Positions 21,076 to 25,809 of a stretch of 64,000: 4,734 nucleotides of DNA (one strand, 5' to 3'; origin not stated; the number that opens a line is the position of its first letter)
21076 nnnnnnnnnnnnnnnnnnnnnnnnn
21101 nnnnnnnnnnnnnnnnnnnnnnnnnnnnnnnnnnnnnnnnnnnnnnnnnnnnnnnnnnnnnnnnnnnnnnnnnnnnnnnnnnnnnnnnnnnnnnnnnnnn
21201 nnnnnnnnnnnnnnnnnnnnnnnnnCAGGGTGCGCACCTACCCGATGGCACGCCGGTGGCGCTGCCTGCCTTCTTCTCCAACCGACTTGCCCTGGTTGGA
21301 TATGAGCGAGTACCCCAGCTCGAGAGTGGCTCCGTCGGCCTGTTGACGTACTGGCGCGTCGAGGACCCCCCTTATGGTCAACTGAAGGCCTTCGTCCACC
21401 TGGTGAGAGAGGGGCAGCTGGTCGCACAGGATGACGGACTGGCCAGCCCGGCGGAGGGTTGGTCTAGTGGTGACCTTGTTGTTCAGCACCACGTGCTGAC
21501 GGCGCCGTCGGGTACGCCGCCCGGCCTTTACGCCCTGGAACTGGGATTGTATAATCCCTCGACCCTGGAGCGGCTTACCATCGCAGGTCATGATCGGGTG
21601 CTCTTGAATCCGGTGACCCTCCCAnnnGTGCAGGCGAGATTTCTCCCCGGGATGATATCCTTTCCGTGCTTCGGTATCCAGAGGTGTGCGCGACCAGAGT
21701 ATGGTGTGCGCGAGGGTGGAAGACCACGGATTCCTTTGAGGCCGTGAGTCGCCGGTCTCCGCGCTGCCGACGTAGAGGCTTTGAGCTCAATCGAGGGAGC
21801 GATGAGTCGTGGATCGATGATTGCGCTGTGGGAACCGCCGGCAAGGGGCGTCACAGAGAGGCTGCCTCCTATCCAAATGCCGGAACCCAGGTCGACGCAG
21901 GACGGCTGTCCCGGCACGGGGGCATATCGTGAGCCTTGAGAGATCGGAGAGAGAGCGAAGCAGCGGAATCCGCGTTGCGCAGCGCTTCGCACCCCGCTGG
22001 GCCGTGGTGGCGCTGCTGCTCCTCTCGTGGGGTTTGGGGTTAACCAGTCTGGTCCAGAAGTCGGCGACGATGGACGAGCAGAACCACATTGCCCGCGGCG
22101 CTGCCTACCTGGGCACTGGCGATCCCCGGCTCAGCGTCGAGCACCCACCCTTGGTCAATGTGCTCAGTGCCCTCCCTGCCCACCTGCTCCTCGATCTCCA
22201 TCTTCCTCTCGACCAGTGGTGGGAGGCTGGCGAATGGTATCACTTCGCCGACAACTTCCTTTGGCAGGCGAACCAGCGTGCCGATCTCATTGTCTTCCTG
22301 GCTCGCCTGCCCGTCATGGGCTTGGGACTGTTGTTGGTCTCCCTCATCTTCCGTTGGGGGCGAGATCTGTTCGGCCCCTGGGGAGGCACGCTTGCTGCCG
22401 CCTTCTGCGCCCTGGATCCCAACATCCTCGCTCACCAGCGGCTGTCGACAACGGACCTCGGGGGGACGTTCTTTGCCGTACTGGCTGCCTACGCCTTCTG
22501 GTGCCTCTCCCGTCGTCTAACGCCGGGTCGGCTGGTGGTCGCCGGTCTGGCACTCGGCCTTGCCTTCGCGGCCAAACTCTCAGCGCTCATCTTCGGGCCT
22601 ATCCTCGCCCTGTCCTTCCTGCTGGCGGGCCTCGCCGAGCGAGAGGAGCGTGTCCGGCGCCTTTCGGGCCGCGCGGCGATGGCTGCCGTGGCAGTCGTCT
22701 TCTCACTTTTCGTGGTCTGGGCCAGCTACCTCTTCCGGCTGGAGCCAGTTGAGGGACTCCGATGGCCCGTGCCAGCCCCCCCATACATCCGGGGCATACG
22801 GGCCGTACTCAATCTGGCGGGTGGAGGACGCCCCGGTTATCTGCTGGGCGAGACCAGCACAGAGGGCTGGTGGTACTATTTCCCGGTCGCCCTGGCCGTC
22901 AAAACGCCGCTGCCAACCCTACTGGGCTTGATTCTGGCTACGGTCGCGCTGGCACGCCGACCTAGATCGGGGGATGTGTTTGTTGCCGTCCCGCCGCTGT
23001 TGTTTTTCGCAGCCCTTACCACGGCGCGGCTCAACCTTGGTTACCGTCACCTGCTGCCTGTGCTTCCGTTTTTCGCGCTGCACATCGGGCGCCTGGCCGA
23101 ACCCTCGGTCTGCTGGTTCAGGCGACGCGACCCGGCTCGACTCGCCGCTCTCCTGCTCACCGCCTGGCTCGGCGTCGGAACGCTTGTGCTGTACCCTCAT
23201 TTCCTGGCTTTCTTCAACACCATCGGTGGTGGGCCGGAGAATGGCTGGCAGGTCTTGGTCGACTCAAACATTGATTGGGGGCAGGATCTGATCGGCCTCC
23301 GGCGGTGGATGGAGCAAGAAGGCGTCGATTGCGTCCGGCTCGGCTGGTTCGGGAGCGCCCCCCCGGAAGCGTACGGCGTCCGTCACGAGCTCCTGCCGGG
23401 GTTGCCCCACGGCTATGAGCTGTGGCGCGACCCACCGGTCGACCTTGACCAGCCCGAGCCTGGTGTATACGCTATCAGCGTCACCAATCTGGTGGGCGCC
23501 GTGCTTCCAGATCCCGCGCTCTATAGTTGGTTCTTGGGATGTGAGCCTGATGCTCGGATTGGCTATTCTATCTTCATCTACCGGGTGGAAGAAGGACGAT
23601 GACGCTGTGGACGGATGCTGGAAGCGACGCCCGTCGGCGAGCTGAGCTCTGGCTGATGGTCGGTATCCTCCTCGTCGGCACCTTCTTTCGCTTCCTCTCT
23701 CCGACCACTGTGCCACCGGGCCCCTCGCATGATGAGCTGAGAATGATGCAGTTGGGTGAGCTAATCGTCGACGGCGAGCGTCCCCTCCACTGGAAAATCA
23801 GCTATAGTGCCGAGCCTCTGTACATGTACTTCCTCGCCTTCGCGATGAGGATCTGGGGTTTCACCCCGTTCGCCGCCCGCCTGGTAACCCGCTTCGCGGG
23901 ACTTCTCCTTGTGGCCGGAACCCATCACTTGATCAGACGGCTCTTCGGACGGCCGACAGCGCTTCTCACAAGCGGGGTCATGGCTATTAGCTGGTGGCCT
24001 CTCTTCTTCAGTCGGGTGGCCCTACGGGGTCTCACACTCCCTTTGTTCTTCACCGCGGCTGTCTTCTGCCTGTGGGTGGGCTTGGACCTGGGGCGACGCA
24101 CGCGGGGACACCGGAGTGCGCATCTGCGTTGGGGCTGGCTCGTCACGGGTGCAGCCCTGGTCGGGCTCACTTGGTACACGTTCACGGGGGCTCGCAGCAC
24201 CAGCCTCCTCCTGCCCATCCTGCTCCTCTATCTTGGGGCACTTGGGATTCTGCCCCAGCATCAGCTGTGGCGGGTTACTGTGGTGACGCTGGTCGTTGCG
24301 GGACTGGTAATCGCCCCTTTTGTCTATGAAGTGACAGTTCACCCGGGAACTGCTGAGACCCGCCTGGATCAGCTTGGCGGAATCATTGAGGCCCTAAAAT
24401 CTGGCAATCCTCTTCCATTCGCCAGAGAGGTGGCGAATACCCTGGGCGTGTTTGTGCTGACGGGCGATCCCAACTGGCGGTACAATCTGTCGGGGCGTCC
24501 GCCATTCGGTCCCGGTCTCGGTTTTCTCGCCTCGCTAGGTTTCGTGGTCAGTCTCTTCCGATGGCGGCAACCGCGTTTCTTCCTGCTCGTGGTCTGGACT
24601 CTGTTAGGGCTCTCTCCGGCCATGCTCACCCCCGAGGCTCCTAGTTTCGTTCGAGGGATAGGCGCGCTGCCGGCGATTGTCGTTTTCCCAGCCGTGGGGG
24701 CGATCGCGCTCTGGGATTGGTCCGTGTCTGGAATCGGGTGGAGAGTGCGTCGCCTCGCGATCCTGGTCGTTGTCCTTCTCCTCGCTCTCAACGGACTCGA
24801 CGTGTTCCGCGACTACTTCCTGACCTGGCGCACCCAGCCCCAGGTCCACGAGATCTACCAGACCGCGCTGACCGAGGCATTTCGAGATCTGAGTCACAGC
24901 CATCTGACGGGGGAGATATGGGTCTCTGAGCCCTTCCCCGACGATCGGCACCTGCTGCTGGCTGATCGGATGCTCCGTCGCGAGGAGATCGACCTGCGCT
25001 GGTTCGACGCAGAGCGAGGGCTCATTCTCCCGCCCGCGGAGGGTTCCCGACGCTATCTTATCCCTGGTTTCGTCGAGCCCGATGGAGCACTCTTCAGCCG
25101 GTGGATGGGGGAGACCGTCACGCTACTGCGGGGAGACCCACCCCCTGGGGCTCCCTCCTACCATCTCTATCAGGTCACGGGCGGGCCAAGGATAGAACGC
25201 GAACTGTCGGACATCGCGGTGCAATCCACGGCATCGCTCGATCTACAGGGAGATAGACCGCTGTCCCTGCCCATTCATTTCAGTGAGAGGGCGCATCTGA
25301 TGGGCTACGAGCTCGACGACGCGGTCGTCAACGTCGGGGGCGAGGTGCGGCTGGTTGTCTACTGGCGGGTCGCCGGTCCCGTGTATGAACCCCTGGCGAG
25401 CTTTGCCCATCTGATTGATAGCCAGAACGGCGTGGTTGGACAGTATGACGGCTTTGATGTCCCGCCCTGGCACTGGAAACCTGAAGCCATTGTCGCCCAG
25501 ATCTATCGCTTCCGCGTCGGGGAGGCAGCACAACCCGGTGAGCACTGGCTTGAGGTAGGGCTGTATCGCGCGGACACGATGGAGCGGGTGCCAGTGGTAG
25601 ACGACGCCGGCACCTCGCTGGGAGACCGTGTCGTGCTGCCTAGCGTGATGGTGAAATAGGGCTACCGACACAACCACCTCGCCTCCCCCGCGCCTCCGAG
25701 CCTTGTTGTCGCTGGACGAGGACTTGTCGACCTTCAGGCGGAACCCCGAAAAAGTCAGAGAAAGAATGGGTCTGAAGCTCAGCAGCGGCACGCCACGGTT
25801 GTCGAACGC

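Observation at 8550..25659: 17-kb operon of 8 translationally coupled GT-C glycosyltransferase paralogs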

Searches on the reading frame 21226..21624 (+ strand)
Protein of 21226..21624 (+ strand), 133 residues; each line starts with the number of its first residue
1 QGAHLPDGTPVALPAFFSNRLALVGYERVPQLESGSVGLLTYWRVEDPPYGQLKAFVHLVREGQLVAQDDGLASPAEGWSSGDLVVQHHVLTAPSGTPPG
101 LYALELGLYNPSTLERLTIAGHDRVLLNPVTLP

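Call 70: search_protein_representatives(alignment_id=A4)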
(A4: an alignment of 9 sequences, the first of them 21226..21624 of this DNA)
Query: 9 sequences, 141 profile positions. Proteins with E-value up to 0.001 (for the whole library): 27788; up to 1e-10: 18090; up to 1e-30: 3845. The best 150 are listed.
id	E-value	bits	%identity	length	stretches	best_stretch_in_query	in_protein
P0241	6.0e-84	295.2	-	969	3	10-140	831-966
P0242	1.6e-83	293.9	-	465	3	8-138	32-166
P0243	1.1e-81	287.9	-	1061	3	9-140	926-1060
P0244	3.9e-81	286.1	-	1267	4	12-140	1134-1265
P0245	2.1e-80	283.7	-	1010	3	9-139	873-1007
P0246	9.5e-78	275.1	-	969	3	9-140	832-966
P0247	1.7e-77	274.3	-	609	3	10-140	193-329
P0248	2.2e-77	273.9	-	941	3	10-140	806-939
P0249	8.4e-76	268.8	-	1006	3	8-140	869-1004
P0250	5.4e-75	266.2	-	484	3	11-140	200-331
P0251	9.1e-75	265.5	-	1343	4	12-140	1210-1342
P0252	1.6e-74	264.7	-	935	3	11-140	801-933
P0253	3.6e-74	263.5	-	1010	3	9-140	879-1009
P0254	5.5e-74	262.9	-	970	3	9-141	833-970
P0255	1.1e-73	261.9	-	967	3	9-140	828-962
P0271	6.0e-70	249.8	-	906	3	8-140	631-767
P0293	4.9e-67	240.4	-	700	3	12-138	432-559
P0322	1.1e-64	232.7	-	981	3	9-140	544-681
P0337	1.5e-63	229.1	-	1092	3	29-140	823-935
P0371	5.1e-62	224.1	-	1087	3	4-140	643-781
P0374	8.7e-62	223.4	-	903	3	9-141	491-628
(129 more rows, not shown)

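Call 72: search_protein_families(library=pfam, proteins=[P0241, P0243, P0244, P0251, P0271, P0322, P0371, P0374, P0293], max_evalue=0.001)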
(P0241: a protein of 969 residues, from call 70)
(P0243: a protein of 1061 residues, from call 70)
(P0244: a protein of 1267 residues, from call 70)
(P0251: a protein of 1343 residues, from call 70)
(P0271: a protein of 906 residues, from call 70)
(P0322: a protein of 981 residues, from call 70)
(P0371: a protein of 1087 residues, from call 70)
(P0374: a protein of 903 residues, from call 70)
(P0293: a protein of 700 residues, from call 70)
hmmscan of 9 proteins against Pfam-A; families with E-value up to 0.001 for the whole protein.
P0241 (969 aa): 1 family
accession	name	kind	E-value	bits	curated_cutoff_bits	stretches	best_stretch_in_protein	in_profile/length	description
PF13231.12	PMT_2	-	8.8e-14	52.5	26.1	1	82-239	4-157/160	Dolichyl-phosphate-mannose-protein mannosyltransferase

P0243 (1061 aa): 1 family
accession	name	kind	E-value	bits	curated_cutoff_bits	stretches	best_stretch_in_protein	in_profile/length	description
PF13231.12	PMT_2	-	1.3e-08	35.7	26.1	1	88-233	2-132/160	Dolichyl-phosphate-mannose-protein mannosyltransferase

P0244 (1267 aa): 2 families
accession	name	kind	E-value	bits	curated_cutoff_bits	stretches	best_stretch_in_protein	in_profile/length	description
PF10131.15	PTPS_related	-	9.9e-08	31.3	26.4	1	93-274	1-169/621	6-pyruvoyl-tetrahydropterin synthase related domain; membrane protein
PF13231.12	PMT_2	-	9.5e-07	29.6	26.1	1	99-229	5-132/160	Dolichyl-phosphate-mannose-protein mannosyltransferase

P0251 (1343 aa): 2 families
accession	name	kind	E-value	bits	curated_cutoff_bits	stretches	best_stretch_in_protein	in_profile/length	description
PF10131.15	PTPS_related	-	7.1e-12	45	26.4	1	76-395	1-304/621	6-pyruvoyl-tetrahydropterin synthase related domain; membrane protein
PF10633.15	NPCBM_assoc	-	0.00063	20.3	24.4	0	728-754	47-73/78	NPCBM-associated, NEW3 domain of alpha-galactosidase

P0271 (906 aa): 0 families

P0322 (981 aa): 1 family
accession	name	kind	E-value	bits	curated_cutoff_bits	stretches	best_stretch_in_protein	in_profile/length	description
PF13231.12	PMT_2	-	3.6e-16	60.2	26.1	1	85-242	4-158/160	Dolichyl-phosphate-mannose-protein mannosyltransferase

P0371 (1087 aa): 2 families
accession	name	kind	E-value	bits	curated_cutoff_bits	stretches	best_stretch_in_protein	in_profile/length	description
PF10131.15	PTPS_related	-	1.7e-18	66.9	26.4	1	80-412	1-310/621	6-pyruvoyl-tetrahydropterin synthase related domain; membrane protein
PF09586.16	YfhO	-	0.00062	18.7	28.5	1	486-549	760-823/835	Bacterial membrane protein YfhO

P0374 (903 aa): 1 family
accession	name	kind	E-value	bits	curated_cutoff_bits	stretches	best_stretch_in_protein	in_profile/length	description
PF11028.14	TMEM260-like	-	5.3e-35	121.2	24.2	1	16-176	1-169/179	Protein O-mannosyl-transferase TMEM260-like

P0293 (700 aa): 0 families

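Call 86: search_solved_structures(query=A4, max_evalue=1)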
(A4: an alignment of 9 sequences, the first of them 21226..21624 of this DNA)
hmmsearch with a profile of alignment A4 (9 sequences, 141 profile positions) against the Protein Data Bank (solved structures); distinct sequences matched with E-value up to 1: 0.

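Call 87: list_cluster_members(proteins=[P0241, P0244, P0251, P0271, P0322, P0371, P0374, P0293, P0337, P0243])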
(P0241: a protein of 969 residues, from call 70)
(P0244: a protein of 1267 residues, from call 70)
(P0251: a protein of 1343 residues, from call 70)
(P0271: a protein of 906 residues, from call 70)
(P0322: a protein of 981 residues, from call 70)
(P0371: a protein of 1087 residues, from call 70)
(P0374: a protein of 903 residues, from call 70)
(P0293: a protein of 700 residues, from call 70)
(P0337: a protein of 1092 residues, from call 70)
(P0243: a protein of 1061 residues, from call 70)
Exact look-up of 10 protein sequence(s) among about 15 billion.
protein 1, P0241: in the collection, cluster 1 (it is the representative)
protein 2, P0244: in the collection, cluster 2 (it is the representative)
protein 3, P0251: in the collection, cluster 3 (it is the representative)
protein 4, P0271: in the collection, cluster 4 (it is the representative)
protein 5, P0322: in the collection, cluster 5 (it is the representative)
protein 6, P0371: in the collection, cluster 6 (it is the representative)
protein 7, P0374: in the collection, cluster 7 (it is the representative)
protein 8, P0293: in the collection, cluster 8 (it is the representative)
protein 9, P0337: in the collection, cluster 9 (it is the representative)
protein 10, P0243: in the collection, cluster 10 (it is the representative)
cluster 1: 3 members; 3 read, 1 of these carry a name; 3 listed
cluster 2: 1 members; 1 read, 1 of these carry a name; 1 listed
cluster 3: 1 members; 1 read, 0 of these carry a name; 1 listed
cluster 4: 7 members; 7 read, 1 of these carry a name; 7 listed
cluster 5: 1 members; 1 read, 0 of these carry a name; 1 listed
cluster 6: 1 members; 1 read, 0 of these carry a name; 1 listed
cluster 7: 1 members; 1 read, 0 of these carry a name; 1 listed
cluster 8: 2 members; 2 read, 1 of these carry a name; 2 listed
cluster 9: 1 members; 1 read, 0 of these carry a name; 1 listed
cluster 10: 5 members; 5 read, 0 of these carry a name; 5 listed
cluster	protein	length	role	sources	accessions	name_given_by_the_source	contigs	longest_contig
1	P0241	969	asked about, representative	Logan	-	-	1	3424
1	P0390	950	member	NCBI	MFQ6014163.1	MAG: ArnT family glycosyltransferase [Anaerolineae bacterium]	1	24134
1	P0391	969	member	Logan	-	-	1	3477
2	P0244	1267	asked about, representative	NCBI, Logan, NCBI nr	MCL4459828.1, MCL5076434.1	MAG: glycosyltransferase family 39 protein [Chloroflexi bacterium] | glycosyltransferase family 39 protein [Chloroflexota bacterium]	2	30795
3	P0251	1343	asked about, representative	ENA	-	-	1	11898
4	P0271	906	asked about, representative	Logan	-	-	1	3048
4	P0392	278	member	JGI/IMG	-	Gpi18-like mannosyltransferase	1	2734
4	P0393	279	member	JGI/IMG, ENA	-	-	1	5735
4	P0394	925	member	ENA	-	-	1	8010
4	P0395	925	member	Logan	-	-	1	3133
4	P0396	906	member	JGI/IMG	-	-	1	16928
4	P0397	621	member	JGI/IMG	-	-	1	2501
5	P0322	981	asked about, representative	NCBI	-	-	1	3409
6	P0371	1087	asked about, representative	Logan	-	-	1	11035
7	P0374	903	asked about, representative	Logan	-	-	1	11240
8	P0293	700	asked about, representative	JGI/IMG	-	hypothetical protein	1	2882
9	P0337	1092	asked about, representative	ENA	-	-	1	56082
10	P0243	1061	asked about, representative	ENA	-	-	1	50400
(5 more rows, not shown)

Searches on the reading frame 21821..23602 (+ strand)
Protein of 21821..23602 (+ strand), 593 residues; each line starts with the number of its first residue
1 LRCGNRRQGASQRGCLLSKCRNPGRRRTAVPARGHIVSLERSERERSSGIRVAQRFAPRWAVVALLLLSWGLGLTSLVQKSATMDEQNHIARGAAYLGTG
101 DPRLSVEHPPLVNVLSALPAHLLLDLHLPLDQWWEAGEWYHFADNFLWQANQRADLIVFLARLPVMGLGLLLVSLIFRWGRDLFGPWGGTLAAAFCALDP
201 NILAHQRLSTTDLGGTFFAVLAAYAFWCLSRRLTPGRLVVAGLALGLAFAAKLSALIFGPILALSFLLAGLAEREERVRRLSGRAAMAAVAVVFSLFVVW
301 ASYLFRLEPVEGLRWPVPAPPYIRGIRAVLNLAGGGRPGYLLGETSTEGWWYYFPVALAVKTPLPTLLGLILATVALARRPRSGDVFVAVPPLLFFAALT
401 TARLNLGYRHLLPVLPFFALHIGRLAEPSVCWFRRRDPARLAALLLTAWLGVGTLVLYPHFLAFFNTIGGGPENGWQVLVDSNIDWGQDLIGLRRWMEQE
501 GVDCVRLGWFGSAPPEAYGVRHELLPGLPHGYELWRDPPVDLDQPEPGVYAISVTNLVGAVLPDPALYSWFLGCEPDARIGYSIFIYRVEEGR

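Call 4: search_protein_families(library=pfam, proteins=[window:21821-23602:+], max_evalue=0.01)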
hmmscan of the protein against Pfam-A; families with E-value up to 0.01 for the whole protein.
window:21821-23602:+ (593 aa): 1 family
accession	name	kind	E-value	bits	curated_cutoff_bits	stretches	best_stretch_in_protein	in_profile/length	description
PF13231.12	PMT_2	-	1.1e-10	42.4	26.1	1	161-300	24-160/160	Dolichyl-phosphate-mannose-protein mannosyltransferase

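Call 5: search_protein_families(library=ncbifam, proteins=[window:21821-23602:+], max_evalue=0.01)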
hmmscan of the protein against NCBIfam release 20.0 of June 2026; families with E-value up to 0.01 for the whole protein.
window:21821-23602:+ (593 aa): 0 families

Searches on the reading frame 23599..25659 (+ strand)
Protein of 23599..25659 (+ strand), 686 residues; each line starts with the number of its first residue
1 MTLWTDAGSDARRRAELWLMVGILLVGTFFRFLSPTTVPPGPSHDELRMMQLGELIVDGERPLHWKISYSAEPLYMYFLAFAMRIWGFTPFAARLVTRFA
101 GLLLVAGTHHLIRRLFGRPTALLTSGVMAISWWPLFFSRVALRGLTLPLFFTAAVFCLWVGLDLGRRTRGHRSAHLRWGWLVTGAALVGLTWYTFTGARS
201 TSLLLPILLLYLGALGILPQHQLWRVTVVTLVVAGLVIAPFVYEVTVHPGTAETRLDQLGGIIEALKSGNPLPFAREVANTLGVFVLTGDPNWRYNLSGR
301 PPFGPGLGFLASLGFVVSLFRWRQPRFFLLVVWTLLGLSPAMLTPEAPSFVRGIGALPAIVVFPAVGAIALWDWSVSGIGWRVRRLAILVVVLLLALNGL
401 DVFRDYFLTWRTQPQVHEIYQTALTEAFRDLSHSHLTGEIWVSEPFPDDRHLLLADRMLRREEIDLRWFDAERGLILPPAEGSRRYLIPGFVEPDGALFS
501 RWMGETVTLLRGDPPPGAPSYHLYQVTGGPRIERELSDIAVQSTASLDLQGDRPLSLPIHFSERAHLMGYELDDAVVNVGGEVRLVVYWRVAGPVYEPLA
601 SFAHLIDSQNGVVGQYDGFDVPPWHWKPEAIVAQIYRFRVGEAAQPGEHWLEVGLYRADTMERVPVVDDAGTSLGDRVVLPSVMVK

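Call 4: search_protein_families(library=pfam, proteins=[window:23599-25659:+], max_evalue=0.01)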
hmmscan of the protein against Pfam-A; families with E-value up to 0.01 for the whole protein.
window:23599-25659:+ (686 aa): 0 families

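Call 5: search_protein_families(library=ncbifam, proteins=[window:23599-25659:+], max_evalue=0.01)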
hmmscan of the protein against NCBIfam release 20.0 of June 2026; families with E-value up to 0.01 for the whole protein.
window:23599-25659:+ (686 aa): 0 families

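Call 79: search_protein_families(library=pfam, proteins=[window:23599-25656:+], max_evalue=5)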
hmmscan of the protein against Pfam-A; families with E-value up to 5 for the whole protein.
window:23599-25656:+ (686 aa): 2 families
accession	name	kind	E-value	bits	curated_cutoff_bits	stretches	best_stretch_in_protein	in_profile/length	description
PF13231.12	PMT_2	-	0.017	15.8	26.1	1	73-243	4-159/160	Dolichyl-phosphate-mannose-protein mannosyltransferase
PF17627.7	IncE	-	0.33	11.4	27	1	354-408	41-95/132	Inclusion membrane protein E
